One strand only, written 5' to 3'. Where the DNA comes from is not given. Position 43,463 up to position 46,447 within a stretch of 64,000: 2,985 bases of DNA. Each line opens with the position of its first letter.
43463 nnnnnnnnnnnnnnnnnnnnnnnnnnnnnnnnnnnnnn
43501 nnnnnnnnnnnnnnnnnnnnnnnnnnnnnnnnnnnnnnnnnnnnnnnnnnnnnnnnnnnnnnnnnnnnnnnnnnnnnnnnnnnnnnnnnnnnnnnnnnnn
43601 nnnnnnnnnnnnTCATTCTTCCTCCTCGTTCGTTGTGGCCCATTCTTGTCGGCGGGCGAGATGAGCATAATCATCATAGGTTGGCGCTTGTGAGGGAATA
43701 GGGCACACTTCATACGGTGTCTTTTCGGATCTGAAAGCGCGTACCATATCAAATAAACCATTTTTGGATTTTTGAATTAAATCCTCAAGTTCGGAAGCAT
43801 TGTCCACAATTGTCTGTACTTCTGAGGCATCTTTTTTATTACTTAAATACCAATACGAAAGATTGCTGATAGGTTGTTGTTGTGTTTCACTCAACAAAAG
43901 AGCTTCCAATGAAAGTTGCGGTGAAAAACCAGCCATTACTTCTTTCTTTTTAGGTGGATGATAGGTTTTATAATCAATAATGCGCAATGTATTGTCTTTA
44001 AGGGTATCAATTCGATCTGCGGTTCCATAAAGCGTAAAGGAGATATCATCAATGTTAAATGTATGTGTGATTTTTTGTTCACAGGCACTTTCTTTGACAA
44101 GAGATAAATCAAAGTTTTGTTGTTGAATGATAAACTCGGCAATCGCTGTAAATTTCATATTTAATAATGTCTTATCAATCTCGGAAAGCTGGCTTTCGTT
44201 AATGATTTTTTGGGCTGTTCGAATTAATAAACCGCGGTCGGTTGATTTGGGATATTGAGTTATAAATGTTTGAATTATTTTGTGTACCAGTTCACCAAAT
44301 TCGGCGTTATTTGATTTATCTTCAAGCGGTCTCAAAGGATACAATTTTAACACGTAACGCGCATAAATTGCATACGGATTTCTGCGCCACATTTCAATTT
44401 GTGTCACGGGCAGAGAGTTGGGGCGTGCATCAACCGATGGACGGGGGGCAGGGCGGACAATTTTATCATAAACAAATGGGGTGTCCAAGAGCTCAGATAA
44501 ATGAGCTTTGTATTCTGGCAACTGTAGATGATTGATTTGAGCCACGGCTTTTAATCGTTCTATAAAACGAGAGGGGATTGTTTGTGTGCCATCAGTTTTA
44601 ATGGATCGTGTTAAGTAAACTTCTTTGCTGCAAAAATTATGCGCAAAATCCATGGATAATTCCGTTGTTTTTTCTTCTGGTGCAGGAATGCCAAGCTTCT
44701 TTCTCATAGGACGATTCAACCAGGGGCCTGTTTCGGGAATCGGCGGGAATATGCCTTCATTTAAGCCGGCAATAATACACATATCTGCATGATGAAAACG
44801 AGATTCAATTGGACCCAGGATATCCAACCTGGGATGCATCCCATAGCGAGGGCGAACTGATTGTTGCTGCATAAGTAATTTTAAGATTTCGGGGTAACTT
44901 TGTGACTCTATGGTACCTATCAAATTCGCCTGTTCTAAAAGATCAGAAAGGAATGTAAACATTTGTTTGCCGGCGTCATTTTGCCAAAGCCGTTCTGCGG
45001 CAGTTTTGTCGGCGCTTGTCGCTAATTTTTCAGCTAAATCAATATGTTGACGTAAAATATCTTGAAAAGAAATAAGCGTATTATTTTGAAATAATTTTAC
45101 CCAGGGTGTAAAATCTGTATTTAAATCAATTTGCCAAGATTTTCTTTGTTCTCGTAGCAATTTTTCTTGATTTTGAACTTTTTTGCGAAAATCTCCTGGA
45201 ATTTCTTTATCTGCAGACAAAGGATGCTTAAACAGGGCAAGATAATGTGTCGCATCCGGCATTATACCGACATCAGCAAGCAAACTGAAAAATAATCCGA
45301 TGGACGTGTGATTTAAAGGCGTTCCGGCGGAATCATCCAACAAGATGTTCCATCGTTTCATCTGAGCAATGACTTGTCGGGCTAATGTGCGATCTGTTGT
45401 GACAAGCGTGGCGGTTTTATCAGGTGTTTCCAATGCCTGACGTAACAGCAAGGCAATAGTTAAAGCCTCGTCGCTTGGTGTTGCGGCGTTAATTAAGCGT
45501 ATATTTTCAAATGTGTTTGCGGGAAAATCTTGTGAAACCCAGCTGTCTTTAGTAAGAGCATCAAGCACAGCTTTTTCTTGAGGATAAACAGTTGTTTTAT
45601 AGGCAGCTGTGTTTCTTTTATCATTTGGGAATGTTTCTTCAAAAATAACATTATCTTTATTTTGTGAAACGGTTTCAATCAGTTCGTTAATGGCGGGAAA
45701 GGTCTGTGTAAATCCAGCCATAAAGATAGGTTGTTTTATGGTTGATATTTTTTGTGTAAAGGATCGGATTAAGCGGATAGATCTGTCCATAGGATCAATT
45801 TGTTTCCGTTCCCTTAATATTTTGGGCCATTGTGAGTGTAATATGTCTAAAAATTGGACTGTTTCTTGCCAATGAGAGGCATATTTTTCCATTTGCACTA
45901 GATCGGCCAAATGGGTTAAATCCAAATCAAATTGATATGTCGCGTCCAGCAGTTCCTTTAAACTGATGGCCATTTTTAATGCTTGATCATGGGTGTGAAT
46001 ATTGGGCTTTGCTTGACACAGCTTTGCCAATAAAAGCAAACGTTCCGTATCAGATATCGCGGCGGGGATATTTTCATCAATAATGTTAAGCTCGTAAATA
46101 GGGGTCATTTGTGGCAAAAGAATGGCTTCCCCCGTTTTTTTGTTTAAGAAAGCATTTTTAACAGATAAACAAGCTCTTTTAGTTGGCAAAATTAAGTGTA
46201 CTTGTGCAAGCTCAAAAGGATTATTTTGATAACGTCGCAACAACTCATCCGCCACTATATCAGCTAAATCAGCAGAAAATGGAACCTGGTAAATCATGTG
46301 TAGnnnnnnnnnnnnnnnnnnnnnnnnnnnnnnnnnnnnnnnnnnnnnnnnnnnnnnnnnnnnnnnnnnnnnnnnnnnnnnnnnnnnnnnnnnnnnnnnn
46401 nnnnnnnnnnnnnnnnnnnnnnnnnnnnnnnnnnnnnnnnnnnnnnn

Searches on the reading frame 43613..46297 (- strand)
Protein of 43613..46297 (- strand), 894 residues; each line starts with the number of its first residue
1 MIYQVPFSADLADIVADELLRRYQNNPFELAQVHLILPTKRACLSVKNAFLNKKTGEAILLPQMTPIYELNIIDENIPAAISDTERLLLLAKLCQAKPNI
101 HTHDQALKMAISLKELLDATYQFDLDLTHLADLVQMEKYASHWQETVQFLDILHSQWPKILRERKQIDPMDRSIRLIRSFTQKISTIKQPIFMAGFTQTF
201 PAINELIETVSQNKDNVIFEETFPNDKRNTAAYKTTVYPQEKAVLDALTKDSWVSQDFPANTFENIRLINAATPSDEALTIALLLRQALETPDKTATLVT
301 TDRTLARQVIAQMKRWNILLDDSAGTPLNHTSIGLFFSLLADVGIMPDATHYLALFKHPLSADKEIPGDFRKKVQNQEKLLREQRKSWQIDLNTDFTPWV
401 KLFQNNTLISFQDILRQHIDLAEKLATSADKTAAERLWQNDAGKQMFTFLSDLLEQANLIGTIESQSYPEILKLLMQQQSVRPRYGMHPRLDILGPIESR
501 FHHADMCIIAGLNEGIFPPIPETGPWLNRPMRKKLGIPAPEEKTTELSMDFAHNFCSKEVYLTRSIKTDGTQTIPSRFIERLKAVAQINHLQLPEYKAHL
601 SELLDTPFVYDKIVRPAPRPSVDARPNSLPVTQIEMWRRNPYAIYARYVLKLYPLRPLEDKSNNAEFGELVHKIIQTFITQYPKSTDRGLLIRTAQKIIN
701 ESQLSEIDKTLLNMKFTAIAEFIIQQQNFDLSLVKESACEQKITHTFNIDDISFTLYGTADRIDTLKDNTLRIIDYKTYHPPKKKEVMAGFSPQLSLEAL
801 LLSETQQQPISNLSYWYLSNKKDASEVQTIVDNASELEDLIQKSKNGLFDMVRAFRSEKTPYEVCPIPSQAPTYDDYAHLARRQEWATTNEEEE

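Call 24: find_encoding_contigs(protein=window:43613-46297:-, flank=10000, max_places=1)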
Protein window:43613-46297:- (894 aa): 2 contigs read that carry it; 1 place shown.
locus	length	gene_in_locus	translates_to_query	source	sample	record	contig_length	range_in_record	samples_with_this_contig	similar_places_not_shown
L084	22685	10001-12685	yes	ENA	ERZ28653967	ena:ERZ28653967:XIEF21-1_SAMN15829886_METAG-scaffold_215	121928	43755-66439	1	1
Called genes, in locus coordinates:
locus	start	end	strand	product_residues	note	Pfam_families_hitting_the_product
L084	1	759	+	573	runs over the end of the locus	PF01257:2Fe-2S_thioredx (weak), PF01512:Complex1_51K, PF10531:SLBB, PF10589:NADH_4Fe-4S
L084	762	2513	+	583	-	PF13510:Fer2_4, PF00037:Fer4 (faint), PF10588:NADH-G_4Fe-4S_3, PF13237:Fer4_10 (faint), PF12838:Fer4_7 (weak), PF13187:Fer4_9, PF02906:Fe_hyd_lg_C, PF02256:Fe_hyd_SSU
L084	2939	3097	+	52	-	-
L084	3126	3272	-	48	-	-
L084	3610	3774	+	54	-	-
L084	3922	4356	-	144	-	-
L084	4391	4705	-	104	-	PF00085:Thioredoxin, PF13899:Thioredoxin_7 (weak), PF13098:Thioredoxin_2, PF13905:Thioredoxin_8 (weak)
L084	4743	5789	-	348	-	PF00814:TsaD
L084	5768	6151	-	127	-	PF01713:Smr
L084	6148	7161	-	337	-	PF03562:MltA, PF06725:3D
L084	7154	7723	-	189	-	PF04280:Tim44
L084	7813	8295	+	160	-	PF02556:SecB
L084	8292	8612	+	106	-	-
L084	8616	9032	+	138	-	PF02367:TsaE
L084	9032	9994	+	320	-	PF01636:APH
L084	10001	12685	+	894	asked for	PF12705:PDDEXK_1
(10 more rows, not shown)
